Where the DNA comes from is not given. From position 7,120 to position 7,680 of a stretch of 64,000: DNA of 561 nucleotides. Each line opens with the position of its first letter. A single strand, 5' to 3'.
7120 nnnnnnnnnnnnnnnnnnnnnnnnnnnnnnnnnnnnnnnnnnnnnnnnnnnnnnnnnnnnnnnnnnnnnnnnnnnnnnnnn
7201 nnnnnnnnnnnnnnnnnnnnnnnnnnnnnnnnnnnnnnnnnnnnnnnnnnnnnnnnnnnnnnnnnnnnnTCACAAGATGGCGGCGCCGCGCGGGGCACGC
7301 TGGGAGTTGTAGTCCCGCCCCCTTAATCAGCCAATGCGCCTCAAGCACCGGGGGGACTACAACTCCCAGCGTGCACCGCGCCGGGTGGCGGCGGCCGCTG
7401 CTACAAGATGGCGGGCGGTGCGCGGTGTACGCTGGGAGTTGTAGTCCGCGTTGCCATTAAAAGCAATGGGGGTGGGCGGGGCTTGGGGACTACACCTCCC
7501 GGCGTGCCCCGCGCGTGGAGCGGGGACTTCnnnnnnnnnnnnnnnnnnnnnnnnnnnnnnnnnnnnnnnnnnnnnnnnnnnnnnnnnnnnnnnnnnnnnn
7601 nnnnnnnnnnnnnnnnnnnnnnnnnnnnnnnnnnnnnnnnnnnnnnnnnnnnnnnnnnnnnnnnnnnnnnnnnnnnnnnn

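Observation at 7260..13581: SRRM2 promoter candidate 5.6 kb upstream, with four ZNF143-type motifs, and an intron 1 made entirely of satellite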

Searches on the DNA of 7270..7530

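Call 62: search_rna_families(source=window, start=7270, end=7530, threshold=evalue, max_evalue=0.01, show_alignments=3)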
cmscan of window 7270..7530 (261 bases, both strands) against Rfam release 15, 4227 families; matches with E-value up to 0.01: 12.
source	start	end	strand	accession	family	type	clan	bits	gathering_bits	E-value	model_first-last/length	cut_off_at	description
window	7343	7456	-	RF04264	mir-5408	Gene; miRNA;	-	42.2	90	1.5e-06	1-84/84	no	mir-5408 microRNA precursor family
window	7284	7385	-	RF03888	mir-3160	Gene; miRNA;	-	40.1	80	1.5e-05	1-83/83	no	mir-3160 microRNA precursor family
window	7284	7385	+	RF03888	mir-3160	Gene; miRNA;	-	39.9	80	1.6e-05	1-83/83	no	mir-3160 microRNA precursor family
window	7354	7447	+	RF04264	mir-5408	Gene; miRNA;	-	37.8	90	1.7e-05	10-75/84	no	mir-5408 microRNA precursor family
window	7295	7374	-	RF03684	mir-1990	Gene; miRNA;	-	31.1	63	1.5e-05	1-75/75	no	mir-1990 microRNA precursor family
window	7295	7374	+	RF03684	mir-1990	Gene; miRNA;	-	31.1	63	1.6e-05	1-75/75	no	mir-1990 microRNA precursor family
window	7294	7377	-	RF03779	mir-1805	Gene; miRNA;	-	31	64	3.8e-05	1-84/84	no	mir-1805 microRNA precursor family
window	7350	7450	-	RF04038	mir-5985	Gene; miRNA;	-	30.3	100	0.00034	1-74/74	no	mir-5985 microRNA precursor family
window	7288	7381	-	RF04214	MIR7526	Gene; miRNA;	-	30.2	110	0.00016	1-113/113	no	MIR7526 microRNA precursor family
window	7292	7377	+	RF03779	mir-1805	Gene; miRNA;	-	29.8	64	8.3e-05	1-84/84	no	mir-1805 microRNA precursor family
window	7354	7449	+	RF03976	MIR898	Gene; miRNA;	-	26.3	75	0.0013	3-154/154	no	MIR898 microRNA precursor family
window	7424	7508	+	RF03779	mir-1805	Gene; miRNA;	-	24.3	64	0.0035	1-84/84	no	mir-1805 microRNA precursor family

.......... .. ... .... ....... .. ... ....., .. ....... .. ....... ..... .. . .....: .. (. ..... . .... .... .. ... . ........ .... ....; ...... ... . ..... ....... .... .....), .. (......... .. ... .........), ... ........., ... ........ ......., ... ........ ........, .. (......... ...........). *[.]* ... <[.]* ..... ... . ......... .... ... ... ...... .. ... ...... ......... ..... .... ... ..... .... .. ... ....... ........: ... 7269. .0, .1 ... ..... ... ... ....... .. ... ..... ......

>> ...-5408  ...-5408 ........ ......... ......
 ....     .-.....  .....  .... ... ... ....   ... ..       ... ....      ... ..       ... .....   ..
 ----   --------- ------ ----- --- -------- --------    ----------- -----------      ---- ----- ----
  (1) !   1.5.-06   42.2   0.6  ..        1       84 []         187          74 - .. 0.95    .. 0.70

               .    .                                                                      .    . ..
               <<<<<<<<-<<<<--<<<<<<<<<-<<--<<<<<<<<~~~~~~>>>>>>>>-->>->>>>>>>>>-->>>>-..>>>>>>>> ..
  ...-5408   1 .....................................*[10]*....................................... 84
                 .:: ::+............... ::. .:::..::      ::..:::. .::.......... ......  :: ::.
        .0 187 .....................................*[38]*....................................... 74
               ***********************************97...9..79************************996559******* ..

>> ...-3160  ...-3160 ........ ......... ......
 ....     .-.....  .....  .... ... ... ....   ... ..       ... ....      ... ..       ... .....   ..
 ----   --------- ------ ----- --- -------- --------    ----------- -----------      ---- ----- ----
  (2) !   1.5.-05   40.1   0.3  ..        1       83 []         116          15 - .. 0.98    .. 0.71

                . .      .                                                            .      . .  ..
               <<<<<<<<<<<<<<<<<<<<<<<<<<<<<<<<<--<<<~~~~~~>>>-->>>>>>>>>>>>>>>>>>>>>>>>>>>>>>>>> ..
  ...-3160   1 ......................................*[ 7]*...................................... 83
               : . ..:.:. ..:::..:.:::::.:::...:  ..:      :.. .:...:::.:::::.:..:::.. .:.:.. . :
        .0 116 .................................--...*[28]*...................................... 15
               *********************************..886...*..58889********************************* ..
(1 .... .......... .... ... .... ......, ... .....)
